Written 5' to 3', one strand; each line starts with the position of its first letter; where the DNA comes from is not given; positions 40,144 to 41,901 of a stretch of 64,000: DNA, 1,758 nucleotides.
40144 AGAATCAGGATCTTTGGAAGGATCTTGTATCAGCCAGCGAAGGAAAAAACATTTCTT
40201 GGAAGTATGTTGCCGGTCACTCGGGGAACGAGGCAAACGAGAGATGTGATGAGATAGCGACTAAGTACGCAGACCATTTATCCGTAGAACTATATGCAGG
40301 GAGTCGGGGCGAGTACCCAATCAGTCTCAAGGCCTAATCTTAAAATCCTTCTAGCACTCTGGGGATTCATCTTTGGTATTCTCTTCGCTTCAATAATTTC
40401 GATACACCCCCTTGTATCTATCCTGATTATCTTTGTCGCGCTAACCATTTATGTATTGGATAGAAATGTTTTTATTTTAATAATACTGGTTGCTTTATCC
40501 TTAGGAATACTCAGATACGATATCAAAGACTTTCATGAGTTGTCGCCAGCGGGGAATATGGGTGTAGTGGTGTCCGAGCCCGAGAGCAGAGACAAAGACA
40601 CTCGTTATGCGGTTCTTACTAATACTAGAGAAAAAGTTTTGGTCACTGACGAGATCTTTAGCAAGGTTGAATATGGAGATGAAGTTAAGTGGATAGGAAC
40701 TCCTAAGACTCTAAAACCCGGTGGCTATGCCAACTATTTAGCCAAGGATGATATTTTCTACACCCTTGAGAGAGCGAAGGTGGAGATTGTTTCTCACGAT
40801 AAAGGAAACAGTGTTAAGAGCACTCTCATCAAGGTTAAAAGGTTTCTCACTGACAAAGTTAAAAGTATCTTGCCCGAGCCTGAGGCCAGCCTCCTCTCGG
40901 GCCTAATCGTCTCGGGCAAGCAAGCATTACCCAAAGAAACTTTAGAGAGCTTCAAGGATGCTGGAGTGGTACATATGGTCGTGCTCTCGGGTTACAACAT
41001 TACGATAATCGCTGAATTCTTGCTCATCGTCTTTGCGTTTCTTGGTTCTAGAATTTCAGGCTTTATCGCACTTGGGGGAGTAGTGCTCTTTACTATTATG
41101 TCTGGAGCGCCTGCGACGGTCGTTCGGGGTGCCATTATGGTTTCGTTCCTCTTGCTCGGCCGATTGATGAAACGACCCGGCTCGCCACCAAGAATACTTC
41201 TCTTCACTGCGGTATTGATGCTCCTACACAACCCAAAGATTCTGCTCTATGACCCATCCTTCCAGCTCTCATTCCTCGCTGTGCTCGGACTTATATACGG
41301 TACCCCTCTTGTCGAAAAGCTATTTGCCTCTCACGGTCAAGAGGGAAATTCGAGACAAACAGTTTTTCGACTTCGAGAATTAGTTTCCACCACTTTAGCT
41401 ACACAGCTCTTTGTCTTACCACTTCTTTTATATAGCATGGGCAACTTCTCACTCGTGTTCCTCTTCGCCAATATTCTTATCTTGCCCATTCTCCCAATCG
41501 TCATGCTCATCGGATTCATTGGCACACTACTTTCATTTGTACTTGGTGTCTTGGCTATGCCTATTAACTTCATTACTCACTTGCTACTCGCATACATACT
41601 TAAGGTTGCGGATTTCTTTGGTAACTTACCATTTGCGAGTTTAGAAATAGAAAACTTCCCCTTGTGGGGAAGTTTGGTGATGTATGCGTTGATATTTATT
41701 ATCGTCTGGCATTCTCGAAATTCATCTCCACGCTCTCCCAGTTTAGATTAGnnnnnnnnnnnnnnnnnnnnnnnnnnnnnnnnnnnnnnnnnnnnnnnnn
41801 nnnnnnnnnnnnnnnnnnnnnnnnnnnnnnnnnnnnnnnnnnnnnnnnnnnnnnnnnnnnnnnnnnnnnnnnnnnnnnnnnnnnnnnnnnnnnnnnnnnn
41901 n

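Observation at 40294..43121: ComEC encoded in two pieces separated by an antisense superoxide dismutase gene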

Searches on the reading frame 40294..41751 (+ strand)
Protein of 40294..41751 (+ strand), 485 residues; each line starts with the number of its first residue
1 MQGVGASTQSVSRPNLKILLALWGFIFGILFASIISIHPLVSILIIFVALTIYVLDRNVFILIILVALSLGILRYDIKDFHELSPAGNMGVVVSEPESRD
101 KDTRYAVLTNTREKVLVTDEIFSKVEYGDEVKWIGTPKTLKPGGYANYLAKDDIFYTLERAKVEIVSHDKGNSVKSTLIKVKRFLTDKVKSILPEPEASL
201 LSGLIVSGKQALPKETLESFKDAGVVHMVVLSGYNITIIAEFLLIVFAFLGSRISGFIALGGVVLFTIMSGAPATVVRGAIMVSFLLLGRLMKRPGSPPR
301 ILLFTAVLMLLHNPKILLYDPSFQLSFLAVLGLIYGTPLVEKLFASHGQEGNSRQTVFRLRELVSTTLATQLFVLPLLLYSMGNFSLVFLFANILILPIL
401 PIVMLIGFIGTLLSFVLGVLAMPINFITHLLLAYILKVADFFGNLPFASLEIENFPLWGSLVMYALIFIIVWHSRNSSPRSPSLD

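Call 3: search_protein_families(library=pfam, proteins=[window:40294-41751:+], max_evalue=0.01)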
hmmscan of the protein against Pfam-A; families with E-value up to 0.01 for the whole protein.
window:40294-41751:+ (485 aa): 1 family
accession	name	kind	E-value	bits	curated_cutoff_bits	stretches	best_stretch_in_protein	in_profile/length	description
PF03772.21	Competence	-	4.4e-50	171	23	1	205-473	2-266/270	Competence protein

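Call 4: search_protein_families(library=ncbifam, proteins=[window:40294-41751:+], max_evalue=0.01)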
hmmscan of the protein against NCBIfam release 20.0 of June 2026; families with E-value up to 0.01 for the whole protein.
window:40294-41751:+ (485 aa): 4 families
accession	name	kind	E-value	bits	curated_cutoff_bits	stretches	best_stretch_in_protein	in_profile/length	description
TIGR00361.1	ComEC_Rec2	equivalog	7.4e-23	80.6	190.05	1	182-415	114-349/663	DNA internalization-related competence protein ComEC/Rec2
TIGR00360.1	ComEC_N-term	subfamily_domain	4.7e-17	62.8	36.5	1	225-406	1-170/171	ComEC/Rec2-related protein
NF045979.1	ComEC_MAG0480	equivalog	1.4e-14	53.7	150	1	19-418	30-404/461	MAG0480 family ComEC-like protein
NF008580.0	PRK11539.1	equivalog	9.9e-11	40.7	969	1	189-472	191-471/758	ComEC family protein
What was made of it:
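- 40294..41751 (+): comEC core gene: N-terminal TM helices, a DUF4131/OB-like region and the Competence channel domain (equivalent to TM1-TM10 of fused ComEC). There is no MBL domain. The last ~13-17 codons run antisense over the 3' end of sod. PF03772, E = 4e-50; TIGR00361 positions 114-349; PRK11539 positions 191-471 (calls 3, 4).
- Checked: It matches TIGR00361 ComEC positions 114-349 (calls 3, 4).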

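Call 8: find_homologous_proteins(query=window:40294-41748:+, max_evalue=1e-10)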
Query window:40294-41748:+ (485 aa): 1446 proteins with E <= 1e-10 among 8000 candidates; the best 120 are listed.
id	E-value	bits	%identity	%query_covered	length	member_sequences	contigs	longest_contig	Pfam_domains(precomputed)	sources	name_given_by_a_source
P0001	3.2e-297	1004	97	100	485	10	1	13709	PF03772.22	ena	-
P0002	1.1e-250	850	83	99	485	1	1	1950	PF03772.22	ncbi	-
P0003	3.3e-230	783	84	91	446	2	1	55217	PF03772.22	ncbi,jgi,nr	ncbi:MAG TPA: ComEC/Rec2 family competence protein [Parcubacteria group bacterium]|nr:ComEC/Rec2 fam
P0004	1.3e-208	712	68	98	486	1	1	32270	PF13567.12,PF03772.22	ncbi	-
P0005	1.2e-201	689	67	100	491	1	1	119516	PF13567.12,PF03772.22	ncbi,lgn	-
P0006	6.1e-194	663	66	98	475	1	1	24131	PF03772.22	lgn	-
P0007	4.4e-180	618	61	100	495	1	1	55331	PF13567.12,PF03772.22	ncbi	ncbi:MAG: ComEC/Rec2 family competence protein [Minisyncoccota bacterium]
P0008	9.3e-180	617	60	97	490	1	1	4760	PF13567.12,PF03772.22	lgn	-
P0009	1.0e-179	617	63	98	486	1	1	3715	PF13567.12,PF03772.22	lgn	-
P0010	5.0e-179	614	60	98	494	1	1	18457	PF13567.12,PF03772.22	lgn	-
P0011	1.6e-176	606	60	99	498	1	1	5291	PF03772.22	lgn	-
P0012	4.9e-176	604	61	100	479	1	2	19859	PF13567.12,PF03772.22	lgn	-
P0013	2.4e-170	586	59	98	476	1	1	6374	PF03772.22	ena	-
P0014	1.3e-169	583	59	98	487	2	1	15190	PF13567.12,PF03772.22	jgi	jgi:competence protein ComEC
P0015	6.2e-169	581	58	97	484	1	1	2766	PF03772.22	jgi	jgi:competence protein ComEC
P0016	1.3e-167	577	61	98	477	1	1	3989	PF13567.12,PF03772.22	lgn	-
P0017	1.8e-167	576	58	98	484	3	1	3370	PF13567.12,PF03772.22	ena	-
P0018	5.7e-166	571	57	99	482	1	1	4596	PF13567.12,PF03772.22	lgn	-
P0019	2.9e-165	569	59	96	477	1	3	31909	PF13567.12,PF03772.22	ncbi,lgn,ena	ncbi:MAG: ComEC/Rec2 family competence protein [Patescibacteria group bacterium]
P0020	4.4e-162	558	58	96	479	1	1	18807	PF03772.22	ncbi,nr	ncbi:ComEC family competence protein [Candidatus Parcubacteria bacterium]|nr:ComEC family competence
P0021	3.8e-161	555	56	98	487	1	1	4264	PF13567.12,PF03772.22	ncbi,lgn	-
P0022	7.8e-161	554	55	99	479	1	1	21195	PF13567.12,PF03772.22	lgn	-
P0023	2.0e-153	530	55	99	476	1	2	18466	PF13567.12,PF03772.22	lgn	-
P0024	1.0e-132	462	51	99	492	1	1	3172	PF13567.12,PF03772.22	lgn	-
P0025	8.8e-127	442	48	95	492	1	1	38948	PF13567.12,PF03772.22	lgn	-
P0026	5.5e-126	439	48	95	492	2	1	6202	PF13567.12,PF03772.22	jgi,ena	-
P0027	9.6e-124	432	46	97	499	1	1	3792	PF13567.12,PF03772.22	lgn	-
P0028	6.8e-123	429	48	93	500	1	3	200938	PF13567.12,PF03772.22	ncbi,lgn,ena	-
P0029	3.0e-122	427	48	94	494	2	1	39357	PF13567.12,PF03772.22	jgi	-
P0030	6.4e-121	423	48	94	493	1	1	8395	PF13567.12,PF03772.22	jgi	-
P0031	1.3e-120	422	46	97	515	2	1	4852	PF13567.12,PF03772.22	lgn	-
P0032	2.0e-120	421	48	95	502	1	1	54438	PF13567.12,PF03772.22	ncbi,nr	ncbi:ComEC family competence protein [Candidatus Parcubacteria bacterium]|nr:ComEC family competence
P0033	3.3e-120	420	48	96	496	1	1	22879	PF13567.12,PF03772.22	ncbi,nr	ncbi:MAG: ComEC/Rec2 family competence protein [bacterium]|nr:ComEC/Rec2 family competence protein [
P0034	2.0e-119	418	47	94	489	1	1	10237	PF13567.12,PF03772.22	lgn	-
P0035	2.1e-119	418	47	96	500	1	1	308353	PF13567.12,PF03772.22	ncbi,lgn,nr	ncbi:MAG: Competence protein ComEC [Parcubacteria group bacterium]|nr:Competence protein ComEC [Parc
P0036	2.3e-119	418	48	96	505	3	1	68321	PF13567.12,PF03772.22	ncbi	-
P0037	2.4e-119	418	44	98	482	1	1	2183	PF13567.12,PF03772.22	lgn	-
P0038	2.8e-119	417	48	96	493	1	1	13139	PF13567.12,PF03772.22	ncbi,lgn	ncbi:hypothetical protein BH11PAT3_BH11PAT3_0220 [soil metagenome]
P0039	8.7e-119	416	47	96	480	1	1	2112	PF13567.12,PF03772.22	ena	-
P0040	9.2e-119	416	46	98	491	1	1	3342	PF13567.12,PF03772.22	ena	-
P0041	1.2e-118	415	48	96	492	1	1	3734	PF13567.12,PF03772.22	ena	-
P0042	1.2e-118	415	49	96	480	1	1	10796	PF13567.12,PF03772.22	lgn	-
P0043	2.5e-118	414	49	96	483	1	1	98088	PF13567.12,PF03772.22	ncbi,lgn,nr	ncbi:MAG: ComEC/Rec2 family competence protein [bacterium]|nr:ComEC/Rec2 family competence protein [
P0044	2.5e-118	414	47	96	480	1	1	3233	PF13567.12,PF03772.22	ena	-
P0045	5.9e-118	413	44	96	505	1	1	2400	PF13567.12,PF03772.22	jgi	-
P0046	1.0e-117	412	47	94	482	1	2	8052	PF13567.12,PF03772.22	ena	-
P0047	1.8e-117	411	48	97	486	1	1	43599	PF13567.12,PF03772.22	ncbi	-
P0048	1.9e-117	411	50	90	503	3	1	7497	PF13567.12,PF03772.22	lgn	-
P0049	1.9e-117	411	50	97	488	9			PF13567.12,PF03772.22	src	-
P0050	3.4e-117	410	48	94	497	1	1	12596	PF13567.12,PF03772.22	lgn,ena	-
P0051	4.9e-117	410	44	98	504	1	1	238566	PF13567.12,PF03772.22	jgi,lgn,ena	-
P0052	7.9e-117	409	47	95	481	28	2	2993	PF13567.12,PF03772.22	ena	-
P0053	1.0e-116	409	48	95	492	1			PF13567.12,PF03772.22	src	-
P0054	1.1e-116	409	47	95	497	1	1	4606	PF13567.12,PF03772.22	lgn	-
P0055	1.3e-116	408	44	98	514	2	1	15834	PF13567.12,PF03772.22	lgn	-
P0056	1.4e-116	408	48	95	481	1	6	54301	PF13567.12,PF03772.22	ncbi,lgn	-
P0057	1.6e-116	408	49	94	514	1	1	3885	PF13567.12,PF03772.22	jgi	jgi:competence protein ComEC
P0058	2.0e-116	408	46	99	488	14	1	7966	PF13567.12,PF03772.22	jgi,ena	-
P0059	2.0e-116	408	49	87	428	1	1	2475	PF13567.12,PF03772.22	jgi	-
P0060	2.0e-116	408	45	97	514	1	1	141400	PF13567.12,PF03772.22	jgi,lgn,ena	-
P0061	2.4e-116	408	45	94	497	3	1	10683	PF13567.12,PF03772.22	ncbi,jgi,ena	-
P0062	2.8e-116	407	45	96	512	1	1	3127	PF13567.12,PF03772.22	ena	-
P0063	3.5e-116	407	46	95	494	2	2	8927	PF13567.12,PF03772.22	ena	-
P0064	4.1e-116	407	49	86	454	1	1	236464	PF13567.12,PF03772.22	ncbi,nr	ncbi:ComEC/Rec2 family competence protein [Candidatus Parcubacteria bacterium]|nr:ComEC/Rec2 family 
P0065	5.3e-116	406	46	91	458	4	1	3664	PF13567.12,PF03772.22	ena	-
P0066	5.4e-116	406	47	92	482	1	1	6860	PF13567.12,PF03772.22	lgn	-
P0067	7.2e-116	406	43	96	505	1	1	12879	PF13567.12,PF03772.22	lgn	-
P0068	7.9e-116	406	46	95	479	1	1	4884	PF13567.12,PF03772.22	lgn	-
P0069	1.2e-115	405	47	95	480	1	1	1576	PF13567.12,PF03772.22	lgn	-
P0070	2.3e-115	404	46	96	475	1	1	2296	PF13567.12,PF03772.22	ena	-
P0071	4.2e-115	404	48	94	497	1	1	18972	PF13567.12,PF03772.22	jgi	jgi:competence protein ComEC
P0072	5.1e-115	403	45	94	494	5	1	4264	PF13567.12,PF03772.22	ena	-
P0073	5.7e-115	403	47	92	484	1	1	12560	PF13567.12,PF03772.22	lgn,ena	-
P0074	5.9e-115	403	44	99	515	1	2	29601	PF13567.12,PF03772.22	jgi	jgi:competence protein ComEC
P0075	8.6e-115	402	46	97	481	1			PF13567.12,PF03772.22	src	-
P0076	1.2e-114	402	46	95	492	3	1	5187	PF13567.12,PF03772.22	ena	-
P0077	1.5e-114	402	47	96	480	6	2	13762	PF13567.12,PF03772.22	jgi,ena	-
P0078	2.7e-114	401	47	95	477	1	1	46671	PF13567.12,PF03772.22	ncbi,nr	ncbi:MAG: ComEC/Rec2 family competence protein [bacterium]|nr:ComEC/Rec2 family competence protein [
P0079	3.5e-114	400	47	96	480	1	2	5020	PF13567.12,PF03772.22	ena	-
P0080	4.7e-114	400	46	96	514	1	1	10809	PF13567.12,PF03772.22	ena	-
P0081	5.5e-114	400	46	96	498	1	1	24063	PF13567.12,PF03772.22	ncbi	-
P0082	5.6e-114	400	48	92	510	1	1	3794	PF13567.12,PF03772.22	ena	-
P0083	9.9e-114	399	48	95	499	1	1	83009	PF13567.12,PF03772.22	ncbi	-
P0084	1.0e-113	399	46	95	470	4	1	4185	PF13567.12,PF03772.22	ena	-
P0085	1.3e-113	399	44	96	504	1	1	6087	PF13567.12,PF03772.22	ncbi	-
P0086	1.4e-113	398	46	96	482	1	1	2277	PF13567.12,PF03772.22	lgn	-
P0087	1.8e-113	398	47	99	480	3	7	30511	PF13567.12,PF03772.22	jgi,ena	-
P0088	1.9e-113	398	45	93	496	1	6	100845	PF13567.12,PF03772.22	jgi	jgi:competence protein ComEC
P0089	1.9e-113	398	45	96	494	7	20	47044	PF13567.12,PF03772.22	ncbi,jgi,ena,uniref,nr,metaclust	ncbi:MAG: hypothetical protein A2665_00085 [Candidatus Zambryskibacteria bacterium RIFCSPHIGHO2_01_F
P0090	2.5e-113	398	46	95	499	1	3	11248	PF13567.12,PF03772.22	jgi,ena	-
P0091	2.7e-113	398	47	96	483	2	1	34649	PF13567.12,PF03772.22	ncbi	ncbi:MAG: ComEC/Rec2 family competence protein [Parcubacteria group bacterium]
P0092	4.2e-113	397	45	95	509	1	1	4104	PF13567.12,PF03772.22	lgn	-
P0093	4.8e-113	397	45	95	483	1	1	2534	PF13567.12,PF03772.22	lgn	-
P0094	4.9e-113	397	47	88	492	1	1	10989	PF13567.12,PF03772.22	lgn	-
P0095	5.4e-113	397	46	93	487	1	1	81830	PF13567.12,PF03772.22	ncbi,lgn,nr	ncbi:MAG: ComEC/Rec2 family competence protein [bacterium]|nr:ComEC/Rec2 family competence protein [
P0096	6.8e-113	396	44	95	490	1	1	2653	PF13567.12,PF03772.22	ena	-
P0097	7.4e-113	396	45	98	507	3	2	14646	PF13567.12,PF03772.22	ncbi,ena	-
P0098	7.4e-113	396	47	93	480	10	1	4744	PF13567.12,PF03772.22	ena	-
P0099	8.1e-113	396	47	95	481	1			PF13567.12,PF03772.22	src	-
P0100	8.2e-113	396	46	94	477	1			PF13567.12,PF03772.22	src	-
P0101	8.6e-113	396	47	98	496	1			PF13567.12,PF03772.22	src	-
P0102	8.7e-113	396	50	85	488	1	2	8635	PF13567.12,PF03772.22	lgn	-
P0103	9.8e-113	396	49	86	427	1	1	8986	PF13567.12,PF03772.22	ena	-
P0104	1.0e-112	396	46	98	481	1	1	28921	PF13567.12,PF03772.22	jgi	jgi:competence protein ComEC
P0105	1.2e-112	395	45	97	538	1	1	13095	PF13567.12,PF03772.22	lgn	-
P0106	1.2e-112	395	46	93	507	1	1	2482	PF13567.12,PF03772.22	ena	-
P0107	1.6e-112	395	48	96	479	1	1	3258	PF13567.12,PF03772.22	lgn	-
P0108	1.9e-112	395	45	94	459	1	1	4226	PF13567.12,PF03772.22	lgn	-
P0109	2.8e-112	394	45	96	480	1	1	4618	PF13567.12,PF03772.22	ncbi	-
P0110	4.4e-112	394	44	98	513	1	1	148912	PF13567.12,PF03772.22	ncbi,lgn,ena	-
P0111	4.9e-112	393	45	96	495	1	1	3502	PF13567.12,PF03772.22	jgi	-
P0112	5.5e-112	393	48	85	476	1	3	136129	PF13567.12,PF03772.22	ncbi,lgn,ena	ncbi:MAG: ComEC/Rec2 family competence protein [Patescibacteria group bacterium]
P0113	5.9e-112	393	47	94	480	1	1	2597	PF13567.12,PF03772.22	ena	-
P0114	7.1e-112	393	46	97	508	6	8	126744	PF13567.12,PF03772.22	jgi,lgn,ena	-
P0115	8.3e-112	393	44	94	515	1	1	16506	PF13567.12,PF03772.22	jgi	-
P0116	1.0e-111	392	48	89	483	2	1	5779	PF13567.12,PF03772.22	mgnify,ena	mgnify:CR=1 FL=1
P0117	1.1e-111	392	45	96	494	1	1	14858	PF13567.12,PF03772.22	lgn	-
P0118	1.3e-111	392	44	96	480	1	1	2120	PF13567.12,PF03772.22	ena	-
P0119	1.8e-111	392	47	87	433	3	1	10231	PF13567.12,PF03772.22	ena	-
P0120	1.9e-111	391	46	99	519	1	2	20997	PF13567.12,PF03772.22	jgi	jgi:competence protein ComEC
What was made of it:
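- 40294..41751 (+): The 120 best homologs are all 427-538 aa with no MBL (call 8).
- Checked: Relatives do hit it (call 8).
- All 120 best core homologs lack MBL (call 8).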

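Call 9: find_encoding_contigs(protein=P0003, flank=5000, max_places=2)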
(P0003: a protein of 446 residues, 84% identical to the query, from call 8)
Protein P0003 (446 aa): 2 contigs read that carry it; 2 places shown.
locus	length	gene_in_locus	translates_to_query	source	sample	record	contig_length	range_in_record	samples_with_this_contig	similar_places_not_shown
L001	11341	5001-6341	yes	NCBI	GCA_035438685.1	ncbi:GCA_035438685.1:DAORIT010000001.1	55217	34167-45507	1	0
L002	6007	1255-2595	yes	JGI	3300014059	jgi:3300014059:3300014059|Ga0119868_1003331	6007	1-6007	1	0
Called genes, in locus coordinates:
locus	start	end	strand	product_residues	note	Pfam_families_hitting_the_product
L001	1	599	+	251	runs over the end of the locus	PF00121:TIM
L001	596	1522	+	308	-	PF00162:PGK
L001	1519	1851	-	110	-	PF04677:CwfJ_C_1 (weak), PF11969:DcpS_C, PF01230:HIT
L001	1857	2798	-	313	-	PF00932:LTD (weak)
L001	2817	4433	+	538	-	PF01368:DHH, PF02272:DHHA1, PF17768:RecJ_OB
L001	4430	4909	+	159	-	PF00075:RNase_H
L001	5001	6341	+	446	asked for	PF03772:Competence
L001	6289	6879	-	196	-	PF00081:Sod_Fe_N (weak), PF02777:Sod_Fe_C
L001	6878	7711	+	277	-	PF00753:Lactamase_B, PF12706:Lactamase_B_2 (weak)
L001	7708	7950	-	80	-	PF00830:Ribosomal_L28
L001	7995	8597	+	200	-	PF02163:Peptidase_M50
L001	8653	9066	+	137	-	PF00164:Ribosom_S12_S23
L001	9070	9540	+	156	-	PF00177:Ribosomal_S7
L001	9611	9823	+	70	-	-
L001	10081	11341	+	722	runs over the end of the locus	PF00009:GTP_EFTU, PF03144:GTP_EFTU_D2, PF22042:EF-G_D2, PF14492:EFG_III, PF16658:RF3_C (weak), PF03764:EFG_IV, PF00679:EFG_C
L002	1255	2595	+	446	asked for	PF03772:Competence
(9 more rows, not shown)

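Call 10: find_encoding_contigs(protein=P0005, flank=5000, max_places=2)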
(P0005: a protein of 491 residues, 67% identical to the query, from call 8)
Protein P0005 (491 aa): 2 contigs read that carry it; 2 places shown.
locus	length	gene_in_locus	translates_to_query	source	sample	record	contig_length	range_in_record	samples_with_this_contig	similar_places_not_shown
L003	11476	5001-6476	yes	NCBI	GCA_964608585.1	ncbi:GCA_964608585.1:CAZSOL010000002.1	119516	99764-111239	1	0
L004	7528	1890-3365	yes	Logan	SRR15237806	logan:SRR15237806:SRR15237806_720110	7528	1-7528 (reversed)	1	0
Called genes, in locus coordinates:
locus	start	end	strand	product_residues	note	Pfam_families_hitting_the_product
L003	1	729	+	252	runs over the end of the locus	PF00121:TIM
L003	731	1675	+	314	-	PF00162:PGK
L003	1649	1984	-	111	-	PF11969:DcpS_C, PF01230:HIT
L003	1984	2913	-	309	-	PF00932:LTD (weak)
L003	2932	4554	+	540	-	PF01368:DHH, PF02272:DHHA1, PF17768:RecJ_OB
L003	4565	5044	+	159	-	PF00075:RNase_H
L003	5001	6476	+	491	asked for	PF13567:DUF4131 (weak), PF03772:Competence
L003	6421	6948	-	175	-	PF02777:Sod_Fe_C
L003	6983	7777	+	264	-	PF25281:MBL_MAP1B (faint), PF00753:Lactamase_B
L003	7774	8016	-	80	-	PF00830:Ribosomal_L28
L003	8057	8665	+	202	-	PF02163:Peptidase_M50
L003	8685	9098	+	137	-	PF00164:Ribosom_S12_S23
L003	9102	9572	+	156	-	PF00177:Ribosomal_S7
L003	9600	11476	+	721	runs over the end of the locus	PF00009:GTP_EFTU, PF03144:GTP_EFTU_D2, PF22042:EF-G_D2, PF14492:EFG_III, PF16658:RF3_C (weak), PF03764:EFG_IV, PF00679:EFG_C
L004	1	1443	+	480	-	?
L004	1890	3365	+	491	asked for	PF13567:DUF4131 (weak), PF03772:Competence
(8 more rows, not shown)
